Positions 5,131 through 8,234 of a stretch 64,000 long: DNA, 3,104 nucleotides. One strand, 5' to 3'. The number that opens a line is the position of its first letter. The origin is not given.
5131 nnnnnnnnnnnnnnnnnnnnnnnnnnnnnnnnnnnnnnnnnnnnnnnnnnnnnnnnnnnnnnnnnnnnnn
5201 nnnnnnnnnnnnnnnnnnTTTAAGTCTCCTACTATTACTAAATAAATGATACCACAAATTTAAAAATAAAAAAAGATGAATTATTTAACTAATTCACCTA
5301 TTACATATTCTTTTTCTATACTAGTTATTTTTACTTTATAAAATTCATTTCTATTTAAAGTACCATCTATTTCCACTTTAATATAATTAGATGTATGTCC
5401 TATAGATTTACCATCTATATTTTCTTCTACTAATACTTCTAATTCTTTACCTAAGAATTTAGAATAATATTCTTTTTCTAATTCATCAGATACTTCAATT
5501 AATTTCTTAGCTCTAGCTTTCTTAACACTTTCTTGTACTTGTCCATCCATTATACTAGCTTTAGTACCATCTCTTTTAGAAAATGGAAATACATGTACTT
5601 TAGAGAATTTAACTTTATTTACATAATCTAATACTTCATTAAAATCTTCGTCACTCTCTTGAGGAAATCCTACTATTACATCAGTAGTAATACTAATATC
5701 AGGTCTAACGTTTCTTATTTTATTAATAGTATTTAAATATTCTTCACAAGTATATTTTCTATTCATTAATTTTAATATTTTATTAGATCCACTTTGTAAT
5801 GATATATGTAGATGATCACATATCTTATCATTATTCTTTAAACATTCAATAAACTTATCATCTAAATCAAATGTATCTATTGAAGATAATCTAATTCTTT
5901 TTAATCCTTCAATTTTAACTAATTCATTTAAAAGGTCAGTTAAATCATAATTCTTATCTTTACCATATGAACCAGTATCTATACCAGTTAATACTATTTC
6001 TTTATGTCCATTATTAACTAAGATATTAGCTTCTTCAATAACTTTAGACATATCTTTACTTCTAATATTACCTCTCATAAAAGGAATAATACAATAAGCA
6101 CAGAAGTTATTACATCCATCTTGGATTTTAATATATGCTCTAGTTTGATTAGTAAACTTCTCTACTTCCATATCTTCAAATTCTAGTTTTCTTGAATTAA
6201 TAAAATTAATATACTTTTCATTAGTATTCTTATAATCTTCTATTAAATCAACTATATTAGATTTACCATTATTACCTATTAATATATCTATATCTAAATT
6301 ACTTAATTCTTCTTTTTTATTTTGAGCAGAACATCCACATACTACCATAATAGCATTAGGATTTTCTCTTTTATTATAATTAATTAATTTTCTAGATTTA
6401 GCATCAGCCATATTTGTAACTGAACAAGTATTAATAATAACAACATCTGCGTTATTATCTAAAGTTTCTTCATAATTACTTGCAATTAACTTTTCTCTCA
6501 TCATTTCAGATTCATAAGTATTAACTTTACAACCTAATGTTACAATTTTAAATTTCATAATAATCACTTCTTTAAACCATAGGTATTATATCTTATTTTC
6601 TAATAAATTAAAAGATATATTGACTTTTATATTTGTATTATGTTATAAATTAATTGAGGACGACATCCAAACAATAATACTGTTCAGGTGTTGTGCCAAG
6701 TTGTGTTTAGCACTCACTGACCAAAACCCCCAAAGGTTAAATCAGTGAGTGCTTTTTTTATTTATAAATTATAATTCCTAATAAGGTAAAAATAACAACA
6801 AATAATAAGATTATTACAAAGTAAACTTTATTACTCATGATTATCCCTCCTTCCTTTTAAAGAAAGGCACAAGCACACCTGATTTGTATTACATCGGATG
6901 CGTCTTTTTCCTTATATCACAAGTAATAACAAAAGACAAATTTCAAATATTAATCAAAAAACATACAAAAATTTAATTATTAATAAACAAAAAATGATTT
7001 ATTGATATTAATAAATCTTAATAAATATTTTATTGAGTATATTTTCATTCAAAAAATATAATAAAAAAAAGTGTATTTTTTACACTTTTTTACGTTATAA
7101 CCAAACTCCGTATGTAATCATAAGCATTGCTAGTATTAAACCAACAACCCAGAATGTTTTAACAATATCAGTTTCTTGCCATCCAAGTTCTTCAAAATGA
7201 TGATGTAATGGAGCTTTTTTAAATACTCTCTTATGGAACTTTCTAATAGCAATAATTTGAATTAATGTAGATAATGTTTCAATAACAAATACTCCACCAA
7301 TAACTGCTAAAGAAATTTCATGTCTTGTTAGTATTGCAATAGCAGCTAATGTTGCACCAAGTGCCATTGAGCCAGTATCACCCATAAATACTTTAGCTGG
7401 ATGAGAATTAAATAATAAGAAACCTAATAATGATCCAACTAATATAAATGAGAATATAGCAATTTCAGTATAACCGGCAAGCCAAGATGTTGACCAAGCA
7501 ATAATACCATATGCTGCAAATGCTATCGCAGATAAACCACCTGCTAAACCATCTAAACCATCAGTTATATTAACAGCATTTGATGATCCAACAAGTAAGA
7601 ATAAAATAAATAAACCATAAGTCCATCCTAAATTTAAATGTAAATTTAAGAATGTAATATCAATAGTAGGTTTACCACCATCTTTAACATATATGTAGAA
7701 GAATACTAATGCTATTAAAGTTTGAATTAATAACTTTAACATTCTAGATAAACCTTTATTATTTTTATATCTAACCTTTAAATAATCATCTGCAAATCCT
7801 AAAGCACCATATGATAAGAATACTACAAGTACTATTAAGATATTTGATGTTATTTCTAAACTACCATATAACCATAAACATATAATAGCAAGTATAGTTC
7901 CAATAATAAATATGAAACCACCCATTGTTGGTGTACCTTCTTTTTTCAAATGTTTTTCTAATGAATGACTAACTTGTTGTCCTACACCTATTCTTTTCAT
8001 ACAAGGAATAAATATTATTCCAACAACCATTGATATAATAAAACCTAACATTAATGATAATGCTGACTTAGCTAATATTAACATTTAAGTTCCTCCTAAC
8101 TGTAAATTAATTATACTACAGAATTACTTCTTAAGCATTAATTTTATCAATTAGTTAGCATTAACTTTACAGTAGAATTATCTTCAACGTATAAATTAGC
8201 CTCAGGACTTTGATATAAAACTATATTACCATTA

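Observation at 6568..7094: Unusually large intergenic island between mraY and mtaB holding a 26-aa hydrophobic peptide gene and a convergent structured sRNA-like element (candidate type I toxin-antitoxin)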

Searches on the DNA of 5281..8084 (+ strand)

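Call 4: search_rna_families(source=window, start=6450, end=7200, threshold=evalue, max_evalue=10, show_alignments=4)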
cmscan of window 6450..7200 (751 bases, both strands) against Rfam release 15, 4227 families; matches with E-value up to 10: 3.
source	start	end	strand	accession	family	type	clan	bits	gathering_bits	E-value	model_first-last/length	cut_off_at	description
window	6724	6789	-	RF00352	snoR21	Gene; snRNA; snoRNA; CD-box;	-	24.2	45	0.87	1-82/82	no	Small nucleolar RNA R21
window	6609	6670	+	RF04088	MIR812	Gene; miRNA;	-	21.1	80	7.5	94-155/205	no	MIR812 microRNA precursor family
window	6709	6815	-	RF02822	Srn266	Gene; sRNA;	-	20.8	63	0.91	1-112/112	no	Streptococcus RNA 266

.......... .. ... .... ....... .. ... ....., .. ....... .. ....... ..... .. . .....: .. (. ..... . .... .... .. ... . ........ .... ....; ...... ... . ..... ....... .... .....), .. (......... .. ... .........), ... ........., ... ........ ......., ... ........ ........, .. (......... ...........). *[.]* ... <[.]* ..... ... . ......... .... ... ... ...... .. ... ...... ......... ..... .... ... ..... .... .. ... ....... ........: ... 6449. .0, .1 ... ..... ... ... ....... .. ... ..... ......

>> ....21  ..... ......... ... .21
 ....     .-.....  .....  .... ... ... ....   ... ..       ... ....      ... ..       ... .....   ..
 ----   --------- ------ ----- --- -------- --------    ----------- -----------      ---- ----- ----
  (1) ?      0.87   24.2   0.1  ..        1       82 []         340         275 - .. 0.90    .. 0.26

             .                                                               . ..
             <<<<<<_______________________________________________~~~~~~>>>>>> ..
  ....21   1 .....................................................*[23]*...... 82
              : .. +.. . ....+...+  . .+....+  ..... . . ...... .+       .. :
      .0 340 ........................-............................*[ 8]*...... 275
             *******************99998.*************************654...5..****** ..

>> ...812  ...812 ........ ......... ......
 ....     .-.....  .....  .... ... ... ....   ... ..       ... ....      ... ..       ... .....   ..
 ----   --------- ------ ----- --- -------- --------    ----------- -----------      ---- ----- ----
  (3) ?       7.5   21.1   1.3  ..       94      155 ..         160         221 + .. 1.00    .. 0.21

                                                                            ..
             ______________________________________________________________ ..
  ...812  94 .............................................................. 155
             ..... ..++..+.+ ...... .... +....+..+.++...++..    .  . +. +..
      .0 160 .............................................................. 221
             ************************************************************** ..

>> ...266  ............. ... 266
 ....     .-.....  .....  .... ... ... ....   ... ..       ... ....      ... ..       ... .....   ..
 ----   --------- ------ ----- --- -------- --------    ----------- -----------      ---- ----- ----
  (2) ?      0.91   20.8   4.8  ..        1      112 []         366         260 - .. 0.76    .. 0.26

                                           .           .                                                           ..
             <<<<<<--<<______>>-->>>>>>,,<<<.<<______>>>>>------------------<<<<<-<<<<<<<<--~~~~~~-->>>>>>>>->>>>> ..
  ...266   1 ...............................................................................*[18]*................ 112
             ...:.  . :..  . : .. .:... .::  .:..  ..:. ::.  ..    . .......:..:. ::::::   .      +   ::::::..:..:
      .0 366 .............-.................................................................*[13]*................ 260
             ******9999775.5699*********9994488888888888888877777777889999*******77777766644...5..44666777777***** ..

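Call 11: search_dna_similar(query=window:5281-8084:+, collection=plasmids, mode=near, max_rows=5)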
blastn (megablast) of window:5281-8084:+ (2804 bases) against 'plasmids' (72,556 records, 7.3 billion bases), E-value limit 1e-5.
No match.

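Call 25: search_dna_similar(query=window:6640-6920:-, collection=plasmids, mode=distant, max_evalue=1, max_rows=15)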
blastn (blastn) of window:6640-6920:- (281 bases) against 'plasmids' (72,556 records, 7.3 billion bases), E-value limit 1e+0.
Records with a match: 31; places in all: 32; records where one place covers at least 80% of the query: 0.
Best place of each record, by identity: 90-95% 2; 80-90% 21; 60-80% 8.
By first word of the organism name: Bacillus 9; Lactiplantibacillus 4; Borreliella 3; Clostridium 3; Spiroplasma 1; Leuconostoc 1; Deferribacter 1; Mesomycoplasma 1; Treponema 1; Peribacillus 1; and 6 more.
By predicted mobility (MOB-suite, as given by PLSDB): non-mobilizable 23; mobilizable 6; conjugative 2.
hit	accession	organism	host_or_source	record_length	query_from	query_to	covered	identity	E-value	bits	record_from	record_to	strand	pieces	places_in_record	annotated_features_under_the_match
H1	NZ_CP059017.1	Borreliella bavariensis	Ixodes persulcatus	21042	83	165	30%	74.7%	7e-2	45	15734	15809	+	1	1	none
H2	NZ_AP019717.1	Clostridium butyricum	-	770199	84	155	26%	74.0%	8e-1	41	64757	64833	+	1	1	none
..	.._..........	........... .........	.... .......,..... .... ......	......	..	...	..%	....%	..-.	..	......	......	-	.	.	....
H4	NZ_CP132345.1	Clostridium butyricum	Homo sapiens,Faeces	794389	84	155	26%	74.0%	8e-1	41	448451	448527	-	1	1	none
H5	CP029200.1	Spiroplasma melliferum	Apis mellifera,whole organism,diseased ...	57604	106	168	22%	76.2%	8e-1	41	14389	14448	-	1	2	ssb: single-stranded DNA binding protein (plasmid)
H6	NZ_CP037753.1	Leuconostoc mesenteroides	cell culture,Baechu-kimchi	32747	116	169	19%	78.6%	8e-1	41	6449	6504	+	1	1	none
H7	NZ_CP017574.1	Bacillus thuringiensis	whole organism,soil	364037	82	134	19%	78.9%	8e-1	41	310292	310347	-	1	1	none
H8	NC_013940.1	Deferribacter desulfuricans SSM1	-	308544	113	164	19%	77.2%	8e-1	41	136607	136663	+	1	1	hypothetical protein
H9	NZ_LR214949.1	Mesomycoplasma hyorhinis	Uninoculated HEP-2 tissue culture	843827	95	139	16%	80.0%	8e-1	42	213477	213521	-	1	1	glyA: serine hydroxymethyltransferase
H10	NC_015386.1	Treponema succinifaciens DSM 2489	colon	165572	106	150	16%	80.0%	8e-1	41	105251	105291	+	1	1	hypothetical protein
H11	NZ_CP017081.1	Peribacillus muralis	cell culture,soil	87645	102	144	15%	82.6%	8e-1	42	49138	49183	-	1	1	hypothetical protein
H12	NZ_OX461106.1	Serratia proteamaculans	bacterial strain isolated from smoked ...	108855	118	160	15%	81.8%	8e-1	41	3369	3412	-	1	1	hypothetical protein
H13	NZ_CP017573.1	Bacillus thuringiensis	whole organism,soil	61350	129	170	15%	81.0%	8e-1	41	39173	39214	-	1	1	none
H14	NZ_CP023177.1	Lactiplantibacillus plantarum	Drosophila melanogaster Oregon-R ...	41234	147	184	14%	84.6%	8e-1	41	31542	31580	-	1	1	none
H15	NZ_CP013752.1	Lactiplantibacillus plantarum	Drosophila melanogaster,liquid ...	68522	147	184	14%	84.6%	8e-1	41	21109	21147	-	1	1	none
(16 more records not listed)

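Call 26: search_dna_similar(query=window:6640-6920:-, collection=phages, mode=distant, max_evalue=1, max_rows=15)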
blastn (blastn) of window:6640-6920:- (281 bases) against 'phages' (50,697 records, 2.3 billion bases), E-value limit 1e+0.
Records with a match: 33; places in all: 33; records where one place covers at least 80% of the query: 0.
Best place of each record, by identity: 90-95% 7; 80-90% 15; 60-80% 11.
By first word of the organism name: Prevotella 6; Cellulophaga 5; Staphylococcus 5; Campylobacter 5; Bacteriophage 2; Podophage 2; Lauvirus 2; Acinetobacter 2; uncultured 1; bajarodmic 1; and 2 more.
By host as written in the record: - 13; Prevotella sp. 6; Staphylococcus aureus 3; Cellulophaga sp. MM#3 2; Campylobacter sp. 2; Cellulophaga baltica MM#3 1; Cellulophaga baltica #19 1; Cellulophaga baltica #13 1; and 4 more.
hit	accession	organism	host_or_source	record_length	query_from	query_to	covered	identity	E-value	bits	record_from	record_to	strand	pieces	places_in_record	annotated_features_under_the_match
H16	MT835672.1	Bacteriophage sp.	human fecal samples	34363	70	141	26%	73.3%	9e-1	40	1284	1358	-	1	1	record has no annotation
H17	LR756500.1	uncultured phage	metagenomic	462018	101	162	22%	79.0%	4e-5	55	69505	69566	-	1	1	record has no annotation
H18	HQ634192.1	Cellulophaga phage phiST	Cellulophaga sp. MM#3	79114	108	159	19%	78.2%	9e-1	40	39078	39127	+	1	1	none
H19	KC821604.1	Cellulophaga phage phiST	Cellulophaga baltica MM#3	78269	108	159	19%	78.2%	9e-1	40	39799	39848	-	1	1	none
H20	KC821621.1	Cellulophaga phage phi19:2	Cellulophaga baltica #19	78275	108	159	19%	78.2%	9e-1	40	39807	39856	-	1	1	none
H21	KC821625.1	Cellulophaga phage phi13:1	Cellulophaga baltica #13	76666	108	159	19%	78.2%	9e-1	40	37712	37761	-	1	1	none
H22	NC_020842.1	Cellulophaga phage phiST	Cellulophaga sp. MM#3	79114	108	159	19%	78.2%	9e-1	40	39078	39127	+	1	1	none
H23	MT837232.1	Bacteriophage sp.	human fecal samples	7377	9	51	15%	84.1%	9e-1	39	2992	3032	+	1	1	record has no annotation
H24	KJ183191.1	Podophage Lau218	-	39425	113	157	16%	79.6%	9e-1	39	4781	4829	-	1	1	putative phage protein (x2)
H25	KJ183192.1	Lauvirus lau218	-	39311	113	157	16%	79.6%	9e-1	39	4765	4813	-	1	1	putative phage protein (x2)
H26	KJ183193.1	Lauvirus lau218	-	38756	113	157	16%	79.6%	9e-1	39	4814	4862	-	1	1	putative phage protein (x2)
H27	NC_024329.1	Podophage Lau218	-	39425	113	157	16%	79.6%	9e-1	39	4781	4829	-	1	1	hypothetical protein (x2)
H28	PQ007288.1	bajarodmic virus 1019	Chaetodipus arenarius feces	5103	117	158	15%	81.0%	3e-1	41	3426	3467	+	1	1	hypothetical protein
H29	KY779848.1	Staphylococcus phage qdsa001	Staphylococcus aureus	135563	63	100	14%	86.8%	3e-1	41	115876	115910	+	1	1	none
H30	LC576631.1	Staphylococcus phage vB_SauH_DELF3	Staphylococcus aureus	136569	63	100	14%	86.8%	3e-1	41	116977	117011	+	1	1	none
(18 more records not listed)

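Call 71: build_rna_model(alignment_id=A3)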
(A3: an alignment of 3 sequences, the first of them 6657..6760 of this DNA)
Model R1 built from alignment A3 (3 sequences, 107 columns); structure: RNAalifold consensus.
model positions 104; base pairs 32; branch points 1; effective number of sequences 0.77; information 0.589 bits per position. Calibrated on 0.2 Mb of random sequence (short: E-values are rough).
structure used (alignment columns):
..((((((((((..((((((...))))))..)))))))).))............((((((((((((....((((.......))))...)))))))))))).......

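Call 72: search_with_rna_model(model_id=R1, sources=[window, L011, L012, L013, L014, L015, L016, L017, L097, L098, L099, L100, L101, L102, L103, L104, L226, L096, L001], max_evalue=10)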
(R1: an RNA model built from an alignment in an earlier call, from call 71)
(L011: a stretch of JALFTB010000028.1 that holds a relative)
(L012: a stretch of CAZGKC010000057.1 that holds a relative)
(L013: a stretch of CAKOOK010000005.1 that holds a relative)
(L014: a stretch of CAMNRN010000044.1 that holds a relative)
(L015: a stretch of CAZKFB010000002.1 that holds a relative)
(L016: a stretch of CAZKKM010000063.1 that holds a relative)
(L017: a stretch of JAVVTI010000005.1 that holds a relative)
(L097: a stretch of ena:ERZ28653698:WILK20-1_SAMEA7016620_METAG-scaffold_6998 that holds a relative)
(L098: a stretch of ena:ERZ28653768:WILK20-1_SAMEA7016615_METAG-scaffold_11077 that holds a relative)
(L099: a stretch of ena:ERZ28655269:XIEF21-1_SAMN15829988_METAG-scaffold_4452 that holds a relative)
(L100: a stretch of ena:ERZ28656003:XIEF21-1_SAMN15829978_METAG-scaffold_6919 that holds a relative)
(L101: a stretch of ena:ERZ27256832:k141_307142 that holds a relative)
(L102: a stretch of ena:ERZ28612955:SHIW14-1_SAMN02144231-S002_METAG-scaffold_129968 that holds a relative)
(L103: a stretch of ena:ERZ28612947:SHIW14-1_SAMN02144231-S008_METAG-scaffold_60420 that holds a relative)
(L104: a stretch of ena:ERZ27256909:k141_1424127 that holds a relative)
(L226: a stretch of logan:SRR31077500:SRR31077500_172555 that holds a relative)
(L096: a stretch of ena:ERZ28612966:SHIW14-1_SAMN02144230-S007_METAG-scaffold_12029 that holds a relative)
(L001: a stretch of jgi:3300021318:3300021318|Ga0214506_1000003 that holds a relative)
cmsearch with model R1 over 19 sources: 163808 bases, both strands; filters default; matches with E-value up to 10: 8.
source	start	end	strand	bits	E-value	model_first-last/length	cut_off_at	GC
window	6656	6759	+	116.3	8e-27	1-104/104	no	0.41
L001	5326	5429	-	116.3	8e-27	1-104/104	no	0.41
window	6709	6765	-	19.4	0.016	42-98/104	no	0.37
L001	5320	5376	+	19.4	0.016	42-98/104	no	0.37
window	6610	6699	-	14.8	0.23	1-104/104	no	0.27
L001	5386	5475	+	14.8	0.23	1-104/104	no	0.27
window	6859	6907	-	10.9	2.1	1-104/104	no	0.41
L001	5178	5226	+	10.9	2.1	1-104/104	no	0.41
